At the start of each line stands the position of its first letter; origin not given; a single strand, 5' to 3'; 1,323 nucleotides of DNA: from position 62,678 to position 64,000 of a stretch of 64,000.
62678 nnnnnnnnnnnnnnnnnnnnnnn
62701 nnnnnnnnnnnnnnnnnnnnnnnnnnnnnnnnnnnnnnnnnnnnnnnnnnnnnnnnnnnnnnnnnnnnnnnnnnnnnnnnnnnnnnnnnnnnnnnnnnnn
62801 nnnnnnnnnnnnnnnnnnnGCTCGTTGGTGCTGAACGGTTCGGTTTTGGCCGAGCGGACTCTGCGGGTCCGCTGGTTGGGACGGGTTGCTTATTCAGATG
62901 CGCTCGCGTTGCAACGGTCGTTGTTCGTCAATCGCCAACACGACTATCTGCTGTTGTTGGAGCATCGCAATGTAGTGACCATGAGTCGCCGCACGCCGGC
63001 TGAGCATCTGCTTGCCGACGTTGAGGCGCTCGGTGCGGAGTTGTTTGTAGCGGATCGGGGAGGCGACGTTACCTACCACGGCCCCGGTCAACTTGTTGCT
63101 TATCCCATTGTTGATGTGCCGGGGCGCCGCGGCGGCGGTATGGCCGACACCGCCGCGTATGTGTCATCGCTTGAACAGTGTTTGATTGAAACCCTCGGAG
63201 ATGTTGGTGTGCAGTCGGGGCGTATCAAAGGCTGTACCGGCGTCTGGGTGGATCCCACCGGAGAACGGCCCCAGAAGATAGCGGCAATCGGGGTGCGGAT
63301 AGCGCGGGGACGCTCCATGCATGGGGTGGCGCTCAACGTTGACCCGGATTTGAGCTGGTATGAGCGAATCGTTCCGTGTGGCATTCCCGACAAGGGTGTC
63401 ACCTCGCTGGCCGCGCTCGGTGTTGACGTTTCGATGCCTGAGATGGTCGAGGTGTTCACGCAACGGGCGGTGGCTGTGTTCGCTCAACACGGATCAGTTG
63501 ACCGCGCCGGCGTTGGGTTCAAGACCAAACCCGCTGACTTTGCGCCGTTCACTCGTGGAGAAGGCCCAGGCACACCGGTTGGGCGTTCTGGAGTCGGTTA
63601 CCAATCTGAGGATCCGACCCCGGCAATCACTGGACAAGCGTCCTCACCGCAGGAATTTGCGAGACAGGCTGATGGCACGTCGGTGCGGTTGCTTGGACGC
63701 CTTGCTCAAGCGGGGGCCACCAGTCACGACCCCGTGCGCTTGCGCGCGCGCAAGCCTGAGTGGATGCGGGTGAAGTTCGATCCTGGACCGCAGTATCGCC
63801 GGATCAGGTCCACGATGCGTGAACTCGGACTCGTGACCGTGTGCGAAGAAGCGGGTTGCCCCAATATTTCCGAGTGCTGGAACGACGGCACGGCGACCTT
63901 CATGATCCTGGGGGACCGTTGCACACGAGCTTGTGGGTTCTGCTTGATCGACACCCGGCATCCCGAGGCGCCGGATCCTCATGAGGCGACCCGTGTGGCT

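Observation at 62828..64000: lipB and lipA lie in a single uninterrupted reading frame (natural LipB-LipA fusion?)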

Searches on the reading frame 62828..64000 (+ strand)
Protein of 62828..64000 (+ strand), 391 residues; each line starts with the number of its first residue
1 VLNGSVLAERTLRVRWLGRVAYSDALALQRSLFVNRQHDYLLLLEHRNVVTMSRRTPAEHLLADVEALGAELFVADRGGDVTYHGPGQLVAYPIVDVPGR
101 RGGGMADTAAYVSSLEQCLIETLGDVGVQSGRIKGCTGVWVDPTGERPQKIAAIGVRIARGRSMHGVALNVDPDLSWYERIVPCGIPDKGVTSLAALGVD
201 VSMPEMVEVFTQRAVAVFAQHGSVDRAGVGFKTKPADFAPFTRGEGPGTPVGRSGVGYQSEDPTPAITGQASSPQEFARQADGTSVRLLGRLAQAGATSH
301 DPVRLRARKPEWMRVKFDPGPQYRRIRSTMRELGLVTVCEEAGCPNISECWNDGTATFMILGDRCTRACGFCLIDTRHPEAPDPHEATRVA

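Call 5: search_protein_families(library=pfam, proteins=[window:62828-64000:+], max_evalue=0.01)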
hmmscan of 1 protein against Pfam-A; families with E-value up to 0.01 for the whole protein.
window:62828-64000:+ (391 aa): 2 families
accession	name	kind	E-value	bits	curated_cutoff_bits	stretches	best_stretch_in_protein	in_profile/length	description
PF21948.1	LplA-B_cat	-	6e-39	134.5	27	1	22-212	2-197/200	Lipoyl protein ligase A/B catalytic domain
PF16881.10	LIAS_N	-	5.9e-08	33.5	27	1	306-344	58-96/96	N-terminal domain of lipoyl synthase of Radical_SAM family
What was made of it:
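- Checked: Pfam finds LplA-B_cat at aa 22-212 (6e-39) and LIAS_N at aa 306-344 (call 5).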

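Call 6: search_protein_families(library=ncbifam, proteins=[window:62828-64000:+], max_evalue=0.01)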
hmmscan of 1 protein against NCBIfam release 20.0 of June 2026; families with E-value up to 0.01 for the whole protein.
window:62828-64000:+ (391 aa): 9 families
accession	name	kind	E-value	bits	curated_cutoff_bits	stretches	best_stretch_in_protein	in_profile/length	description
NF010925.0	PRK14345.1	equivalog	3.5e-56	190.4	155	1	8-223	10-222/236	lipoyl(octanoyl) transferase LipB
NF010921.0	PRK14341.1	equivalog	7.8e-48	162.9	230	1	32-220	41-225/230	lipoyl(octanoyl) transferase LipB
TIGR00214.1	lipB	equivalog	2.3e-40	138.1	83.55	1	36-198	10-164/187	lipoyl(octanoyl) transferase LipB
NF010923.0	PRK14343.1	equivalog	7.2e-39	133.7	298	1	8-221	11-221/237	lipoyl(octanoyl) transferase LipB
NF010922.0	PRK14342.1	equivalog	3.9e-38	130.9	235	1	10-218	4-203/215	lipoyl(octanoyl) transferase LipB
TIGR00510.1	lipA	equivalog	3.3e-33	115.3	310.25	1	306-391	14-100/302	lipoyl synthase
NF004019.1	PRK05481.1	subfamily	9.7e-33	113.7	203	1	309-391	1-83/286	lipoyl synthase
NF009544.0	PRK12928.1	subfamily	2.1e-30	106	210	1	306-391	17-102/300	lipoyl synthase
NF053790.1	LplA_LipA_fuse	exception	1.1e-24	87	800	1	306-391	330-415/606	bifunctional lipoate--protein ligase/lipoyl synthase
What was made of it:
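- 62849..63496 (+): LipB octanoyltransferase domain (aa 8-223). The catalytic Lys150 codon is at 63275-63277 and the Cys184 codon at 63377-63379. NCBIfam NF010925 scores 190 bits against a cutoff of 155 (call 6).
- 63749..64000 (+): Start of the LipA radical-SAM core (aa 308-391). Auxiliary-cluster Cys339, Cys344 and Cys350 lie within 63842-63877. Radical-SAM Cys365, Cys369 and Cys372 lie within 63920-63943. TIGR00510 and LIAS_N hits (calls 5, 6).
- On LipB octanoyltransferase (NCBIfam NF010925 / TIGR00214; Pfam PF21948): For the window protein, NF010925 scores 190.4 against 155 and TIGR00214 scores 138 against 83.55 (call 6).
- On LipA lipoyl synthase (TIGR00510; Pfam PF16881 + PF04055): The truncated window fragment scores only 115 against 310 (call 6).
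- Checked: NCBIfam finds the LipB equivalog NF010925 at aa 8-223 (190 bits, cutoff 155) and lipA TIGR00510 at aa 306-391, truncated by the window end (call 6).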

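Call 9: find_homologous_proteins(query=window:62828-64000:+, max_evalue=1e-10)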
Query window:62828-64000:+ (391 aa): 8000 proteins with E <= 1e-10 among 8000 candidates; the best 120 are listed.
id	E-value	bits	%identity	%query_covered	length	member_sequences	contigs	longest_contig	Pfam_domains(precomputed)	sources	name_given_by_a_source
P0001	1.8e-261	885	99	100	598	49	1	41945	PF16881.11,PF21948.2,PF04055.28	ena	-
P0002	1.3e-255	866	98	100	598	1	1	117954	PF16881.11,PF21948.2,PF04055.28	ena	-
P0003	7.5e-254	860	97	100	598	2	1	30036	PF16881.11,PF21948.2,PF04055.28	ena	-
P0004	1.7e-228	776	82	100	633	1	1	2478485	PF16881.11,PF21948.2,PF04055.28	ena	-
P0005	5.5e-227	771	87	99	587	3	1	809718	PF16881.11,PF21948.2,PF04055.28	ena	-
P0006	3.2e-219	746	85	99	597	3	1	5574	PF16881.11,PF21948.2,PF04055.28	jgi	-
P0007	4.3e-219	745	84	100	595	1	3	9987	PF16881.11,PF21948.2,PF04055.28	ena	-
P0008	8.3e-219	744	84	100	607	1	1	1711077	PF16881.11,PF21948.2,PF04055.28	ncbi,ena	-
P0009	3.4e-218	742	84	98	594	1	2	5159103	PF16881.11,PF21948.2,PF04055.28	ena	-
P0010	7.7e-217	738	81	100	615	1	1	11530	PF16881.11,PF21948.2,PF04055.28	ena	-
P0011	1.5e-215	734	80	98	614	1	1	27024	PF16881.11,PF21948.2,PF04055.28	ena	-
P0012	1.9e-215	733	82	100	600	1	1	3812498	PF16881.11,PF21948.2,PF04055.28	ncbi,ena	-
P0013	4.9e-215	732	84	99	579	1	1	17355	PF16881.11,PF21948.2,PF04055.28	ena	-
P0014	5.0e-212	722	82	100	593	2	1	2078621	PF16881.11,PF21948.2,PF04055.28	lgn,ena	-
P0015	4.6e-209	712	84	96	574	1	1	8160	PF16881.11,PF21948.2,PF04055.28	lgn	-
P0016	1.5e-208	711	83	98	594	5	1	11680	PF16881.11,PF21948.2,PF04055.28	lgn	-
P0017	3.1e-208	710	77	100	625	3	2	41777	PF16881.11,PF21948.2,PF04055.28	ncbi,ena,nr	ncbi:MAG: lipoyl synthase [Acidimicrobiaceae bacterium]|nr:lipoyl synthase [Acidimicrobiaceae bacter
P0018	1.5e-202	691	84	92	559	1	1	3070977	PF16881.11,PF21948.2,PF04055.28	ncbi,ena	-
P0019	2.6e-202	690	80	96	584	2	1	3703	PF16881.11,PF21948.2,PF04055.28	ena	-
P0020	2.6e-197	674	80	97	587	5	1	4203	PF16881.11,PF21948.2,PF04055.28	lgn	-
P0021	6.2e-197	672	78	98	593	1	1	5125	PF16881.11,PF21948.2,PF04055.28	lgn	-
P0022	1.6e-192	658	80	90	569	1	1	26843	PF16881.11,PF21948.2,PF04055.28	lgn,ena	-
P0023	1.3e-190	652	71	97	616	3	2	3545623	PF21948.2,PF04055.28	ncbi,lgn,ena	-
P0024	1.7e-190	651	78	96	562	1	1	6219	PF16881.11,PF21948.2,PF04055.28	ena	-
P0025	7.5e-184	629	70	96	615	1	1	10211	PF16881.11,PF21948.2,PF04055.28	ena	-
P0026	4.8e-183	627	82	87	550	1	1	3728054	PF16881.11,PF21948.2,PF04055.28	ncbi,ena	-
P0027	3.2e-173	594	70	99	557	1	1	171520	PF16881.11,PF21948.2,PF04055.28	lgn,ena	-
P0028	2.2e-166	572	70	93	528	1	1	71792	PF16881.11,PF21948.2,PF04055.28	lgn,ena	-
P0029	4.9e-162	558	68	98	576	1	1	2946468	PF16881.11,PF21948.2,PF04055.28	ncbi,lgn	ncbi:MAG: lipoyl synthase [Acidimicrobiales bacterium]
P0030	7.6e-162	557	68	97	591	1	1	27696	PF16881.11,PF21948.2,PF04055.28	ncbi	-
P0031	7.1e-161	554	66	100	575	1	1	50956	PF16881.11,PF21948.2,PF04055.28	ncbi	ncbi:MAG: lipoyl synthase [Actinomycetota bacterium]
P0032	8.8e-161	553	66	98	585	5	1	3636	PF16881.11,PF21948.2,PF04055.28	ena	-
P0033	5.4e-160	551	67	97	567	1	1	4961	PF16881.11,PF21948.2,PF04055.28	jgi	-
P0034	1.1e-159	550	67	98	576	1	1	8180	PF16881.11,PF21948.2,PF04055.28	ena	-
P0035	1.2e-159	550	65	100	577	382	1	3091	PF16881.11,PF21948.2,PF04055.28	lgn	-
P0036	2.2e-159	549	64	100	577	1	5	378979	PF16881.11,PF21948.2,PF04055.28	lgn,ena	-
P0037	3.5e-159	548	66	98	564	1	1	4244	PF16881.11,PF21948.2,PF04055.28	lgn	-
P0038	4.3e-159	548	67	97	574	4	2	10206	PF16881.11,PF21948.2,PF04055.28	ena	-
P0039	1.4e-158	546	65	98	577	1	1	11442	PF16881.11,PF21948.2,PF04055.28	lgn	-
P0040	1.4e-158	546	66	97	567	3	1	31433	PF16881.11,PF21948.2,PF04055.28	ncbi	ncbi:MAG: lipoyl synthase [Actinomycetota bacterium]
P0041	4.3e-158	545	65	98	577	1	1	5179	PF16881.11,PF21948.2,PF04055.28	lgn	-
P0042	4.4e-158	544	66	98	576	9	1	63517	PF16881.11,PF21948.2,PF04055.28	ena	-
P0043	4.9e-158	544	65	98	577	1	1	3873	PF16881.11,PF21948.2,PF04055.28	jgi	-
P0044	7.6e-158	544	72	89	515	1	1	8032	PF16881.11,PF21948.2,PF04055.28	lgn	-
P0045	8.0e-158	544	67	97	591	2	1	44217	PF16881.11,PF21948.2,PF04055.28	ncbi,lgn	-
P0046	8.0e-158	544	66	100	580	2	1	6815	PF16881.11,PF21948.2,PF04055.28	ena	-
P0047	2.5e-157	542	66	97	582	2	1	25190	PF16881.11,PF21948.2,PF04055.28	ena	-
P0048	8.4e-157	540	65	97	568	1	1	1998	PF16881.11,PF21948.2,PF04055.28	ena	-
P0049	2.1e-156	539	66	97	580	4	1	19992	PF16881.11,PF21948.2,PF04055.28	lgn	-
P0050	8.3e-156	537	65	96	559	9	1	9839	PF16881.11,PF21948.2,PF04055.28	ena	-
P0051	9.0e-156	537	66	97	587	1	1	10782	PF16881.11,PF21948.2,PF04055.28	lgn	-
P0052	7.8e-155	534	66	97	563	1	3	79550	PF16881.11,PF21948.2,PF04055.28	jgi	jgi:lipoic acid synthetase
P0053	2.6e-154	532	66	95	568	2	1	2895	PF16881.11,PF21948.2,PF04055.28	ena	-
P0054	3.6e-154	532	65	97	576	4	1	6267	PF16881.11,PF21948.2,PF04055.28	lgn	-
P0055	1.9e-153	529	66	94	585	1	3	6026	PF16881.11,PF21948.2,PF04055.28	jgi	jgi:lipoic acid synthetase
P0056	7.6e-153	527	64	97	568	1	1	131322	PF16881.11,PF21948.2,PF04055.28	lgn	-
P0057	1.1e-152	527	69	89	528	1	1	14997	PF16881.11,PF21948.2,PF04055.28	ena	-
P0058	3.3e-152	525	64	97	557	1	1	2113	PF16881.11,PF21948.2,PF04055.28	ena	-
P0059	4.0e-152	525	64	100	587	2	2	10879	PF16881.11,PF21948.2,PF04055.28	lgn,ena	-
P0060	4.5e-152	525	64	100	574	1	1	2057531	PF16881.11,PF21948.2,PF04055.28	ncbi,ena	-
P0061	3.2e-151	522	63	97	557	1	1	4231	PF16881.11,PF21948.2,PF04055.28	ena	-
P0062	3.3e-151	522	63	97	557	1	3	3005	PF16881.11,PF21948.2,PF04055.28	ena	-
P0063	4.3e-151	521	63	97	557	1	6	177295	PF16881.11,PF21948.2,PF04055.28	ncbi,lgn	ncbi:MAG: lipoyl synthase [Acidimicrobiales bacterium]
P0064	5.9e-151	521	64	94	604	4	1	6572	PF16881.11,PF21948.2,PF04055.28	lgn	-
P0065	2.7e-150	519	63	97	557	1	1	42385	PF16881.11,PF21948.2,PF04055.28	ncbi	-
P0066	3.4e-150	519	65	97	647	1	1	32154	PF16881.11,PF21948.2,PF04055.28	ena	-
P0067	3.4e-150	519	66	94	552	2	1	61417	PF16881.11,PF21948.2,PF04055.28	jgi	-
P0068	3.9e-150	518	64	97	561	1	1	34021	PF16881.11,PF21948.2,PF04055.28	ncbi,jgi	-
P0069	5.8e-150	518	63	97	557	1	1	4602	PF16881.11,PF21948.2,PF04055.28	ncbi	-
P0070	8.6e-150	517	66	90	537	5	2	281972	PF16881.11,PF21948.2,PF04055.28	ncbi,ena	-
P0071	4.0e-148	512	65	95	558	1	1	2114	PF16881.11,PF21948.2,PF04055.28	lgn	-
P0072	6.7e-148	511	63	98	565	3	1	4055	PF16881.11,PF21948.2,PF04055.28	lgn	-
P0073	6.8e-148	511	67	90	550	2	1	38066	PF16881.11,PF21948.2,PF04055.28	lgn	-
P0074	2.7e-147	509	64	94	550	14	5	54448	PF16881.11,PF21948.2,PF04055.28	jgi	jgi:lipoic acid synthetase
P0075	9.0e-147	507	66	90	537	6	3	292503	PF16881.11,PF21948.2,PF04055.28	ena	-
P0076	1.0e-146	507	66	90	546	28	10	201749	PF16881.11,PF21948.2,PF04055.28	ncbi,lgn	-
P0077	4.2e-146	505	63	96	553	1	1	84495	PF16881.11,PF21948.2,PF04055.28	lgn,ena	-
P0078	8.8e-146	504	65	88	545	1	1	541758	PF16881.11,PF21948.2,PF04055.28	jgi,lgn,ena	-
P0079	1.8e-145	503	62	97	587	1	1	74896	PF16881.11,PF21948.2,PF04055.28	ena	-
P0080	2.3e-145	503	68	90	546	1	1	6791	PF16881.11,PF21948.2,PF04055.28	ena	-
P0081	3.0e-145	502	66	94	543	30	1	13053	PF16881.11,PF21948.2,PF04055.28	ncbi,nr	ncbi:lipoyl synthase [Acidimicrobiales bacterium]|nr:lipoyl synthase [Acidimicrobiales bacterium]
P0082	6.1e-145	501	66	90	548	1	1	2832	PF16881.11,PF21948.2,PF04055.28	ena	-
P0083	1.5e-144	500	62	97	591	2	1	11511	PF16881.11,PF21948.2,PF04055.28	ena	-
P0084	4.3e-144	498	65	94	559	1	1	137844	PF16881.11,PF21948.2,PF04055.28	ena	-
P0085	7.9e-144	498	67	87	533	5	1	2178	PF16881.11,PF21948.2,PF04055.28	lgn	-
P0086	1.7e-143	497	62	97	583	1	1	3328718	PF16881.11,PF21948.2,PF04055.28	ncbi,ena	-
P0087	2.2e-143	496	62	97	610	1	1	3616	PF16881.11,PF21948.2,PF04055.28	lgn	-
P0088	4.5e-143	495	62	97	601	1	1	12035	PF16881.11,PF21948.2,PF04055.28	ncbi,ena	-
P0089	5.1e-143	495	66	88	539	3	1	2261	PF16881.11,PF21948.2,PF04055.28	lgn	-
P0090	6.0e-143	495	63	93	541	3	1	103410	PF16881.11,PF21948.2,PF04055.28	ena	-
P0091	6.8e-143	494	62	97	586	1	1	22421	PF16881.11,PF21948.2,PF04055.28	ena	-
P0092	7.0e-143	494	63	93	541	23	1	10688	PF16881.11,PF21948.2,PF04055.28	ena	-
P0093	1.2e-142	494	61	97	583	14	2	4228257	PF16881.11,PF21948.2,PF04055.28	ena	-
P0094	1.3e-142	494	61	97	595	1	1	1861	PF16881.11,PF21948.2,PF04055.28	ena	-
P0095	3.3e-142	492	62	97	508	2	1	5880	PF16881.11,PF21948.2,PF04055.28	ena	-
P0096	5.7e-142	491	66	89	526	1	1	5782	PF16881.11,PF21948.2,PF04055.28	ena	-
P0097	7.4e-142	491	60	97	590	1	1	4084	PF16881.11,PF21948.2,PF04055.28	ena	-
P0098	7.5e-142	491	62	93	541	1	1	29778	PF16881.11,PF21948.2,PF04055.28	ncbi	-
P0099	9.0e-142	491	61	99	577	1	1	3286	PF16881.11,PF21948.2,PF04055.28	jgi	-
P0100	9.6e-142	491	62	97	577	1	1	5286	PF16881.11,PF21948.2,PF04055.28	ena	-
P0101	1.2e-141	490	60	97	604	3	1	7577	PF16881.11,PF21948.2,PF04055.28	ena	-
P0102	1.3e-141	490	61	97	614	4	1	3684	PF16881.11,PF21948.2,PF04055.28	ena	-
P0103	1.3e-141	490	62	97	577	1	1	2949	PF16881.11,PF21948.2,PF04055.28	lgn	-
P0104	2.7e-141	489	62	97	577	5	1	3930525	PF16881.11,PF21948.2,PF04055.28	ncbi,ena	-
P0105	2.9e-141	489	62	97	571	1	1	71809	PF16881.11,PF21948.2,PF04055.28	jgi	jgi:lipoic acid synthetase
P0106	3.0e-141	489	62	97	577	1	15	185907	PF16881.11,PF21948.2,PF04055.28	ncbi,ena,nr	ncbi:MAG: lipoyl synthase [Acidimicrobiaceae bacterium]|nr:lipoyl synthase [Acidimicrobiaceae bacter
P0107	3.7e-141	489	62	97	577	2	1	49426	PF16881.11,PF21948.2,PF04055.28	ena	-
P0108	3.7e-141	489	62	97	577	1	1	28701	PF16881.11,PF21948.2,PF04055.28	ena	-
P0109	3.7e-141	489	62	97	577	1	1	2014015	PF16881.11,PF21948.2,PF04055.28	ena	-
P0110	3.9e-141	489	61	97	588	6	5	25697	PF16881.11,PF21948.2,PF04055.28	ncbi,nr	ncbi:MAG: lipoyl synthase [Acidimicrobiaceae bacterium]|nr:lipoyl synthase [Acidimicrobiaceae bacter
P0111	5.0e-141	488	63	92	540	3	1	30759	PF16881.11,PF21948.2,PF04055.28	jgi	-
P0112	5.8e-141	488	60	94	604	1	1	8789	PF16881.11,PF21948.2,PF04055.28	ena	-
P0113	9.8e-141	487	61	97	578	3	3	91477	PF16881.11,PF21948.2,PF04055.28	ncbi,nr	ncbi:MAG: lipoyl synthase [Acidimicrobiaceae bacterium]|nr:lipoyl synthase [Acidimicrobiaceae bacter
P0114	1.2e-140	487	65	90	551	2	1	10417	PF16881.11,PF21948.2,PF04055.28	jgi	jgi:lipoic acid synthetase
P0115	1.5e-140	487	61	97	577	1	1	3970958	PF16881.11,PF21948.2,PF04055.28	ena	-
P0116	1.8e-140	487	62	97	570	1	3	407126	PF16881.11,PF21948.2,PF04055.28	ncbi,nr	ncbi:MAG: lipoyl synthase [Acidimicrobiaceae bacterium]|nr:lipoyl synthase [Acidimicrobiaceae bacter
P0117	3.3e-140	486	66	88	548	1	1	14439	PF16881.11,PF21948.2,PF04055.28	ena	-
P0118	3.5e-140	486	62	97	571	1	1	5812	PF16881.11,PF21948.2,PF04055.28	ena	-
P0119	4.1e-140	485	62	97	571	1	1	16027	PF16881.11,PF21948.2,PF04055.28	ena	-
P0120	4.2e-140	485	60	97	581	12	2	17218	PF16881.11,PF21948.2,PF04055.28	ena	-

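Call 14: find_encoding_contigs(protein=P0001, flank=8000, max_places=3)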
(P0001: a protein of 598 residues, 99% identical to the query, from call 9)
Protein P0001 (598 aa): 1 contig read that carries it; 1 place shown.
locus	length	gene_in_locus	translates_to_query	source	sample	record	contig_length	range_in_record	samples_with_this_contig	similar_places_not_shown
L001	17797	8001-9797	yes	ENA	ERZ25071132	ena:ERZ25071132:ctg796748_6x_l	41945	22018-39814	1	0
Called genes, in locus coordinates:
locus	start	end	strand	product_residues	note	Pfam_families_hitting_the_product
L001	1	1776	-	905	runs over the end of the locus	PF28598:PDH_E1_N, PF00456:Transketolase_N (weak), PF17831:PDH_E1_M, PF22613:Transketolase_C_1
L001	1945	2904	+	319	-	PF00075:RNase_H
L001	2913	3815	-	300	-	PF01370:Epimerase, PF08338:DUF1731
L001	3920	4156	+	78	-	PF06305:LapA_dom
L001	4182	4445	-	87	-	-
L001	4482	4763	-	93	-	-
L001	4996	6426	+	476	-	PF01134:GIDA (faint), PF01266:DAO (faint), PF03486:HI0933_like (faint), PF07992:Pyr_redox_2, PF12831:FAD_oxidored, PF13738:Pyr_redox_3 (weak), PF00070:Pyr_redox, PF02852:Pyr_redox_dim, +1 more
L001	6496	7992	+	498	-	PF00364:Biotin_lipoyl, PF25917:BSH_RND (faint), PF25997:BSH_YhbJ, PF02817:E3_binding, PF00198:2-oxoacid_dh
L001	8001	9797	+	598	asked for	PF21948:LplA-B_cat, PF16881:LIAS_N, PF04055:Radical_SAM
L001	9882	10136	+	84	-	PF01321:Creatinase_N (weak)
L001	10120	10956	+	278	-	PF00557:Peptidase_M24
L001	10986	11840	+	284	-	-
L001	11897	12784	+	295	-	PF02735:Ku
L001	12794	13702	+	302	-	PF21686:LigD_Prim-Pol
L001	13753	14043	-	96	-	PF13744:HTH_37 (weak), PF13560:HTH_31, PF12844:HTH_19 (weak), PF13443:HTH_26 (weak), PF01381:HTH_3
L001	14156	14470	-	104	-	-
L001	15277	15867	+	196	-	-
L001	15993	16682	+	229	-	-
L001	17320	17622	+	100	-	PF00903:Glyoxalase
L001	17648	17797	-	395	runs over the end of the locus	PF09084:NMT1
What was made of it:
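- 62828..64000 (+): 5' 1173 nt (codons 1-391 of 598) of the fused lipB-lipA gene. It runs off the window end. The most likely start is GTG 62828, with TTG 62825 as the alternative. The gene continues to a stop in L001:8001-9797 (call 14).
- The full gene is L001:8001-9797, 598 aa (call 14). The near-identical contig L001 is labelled 6x coverage and carries an apparently split peptidase gene just downstream (call 14).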
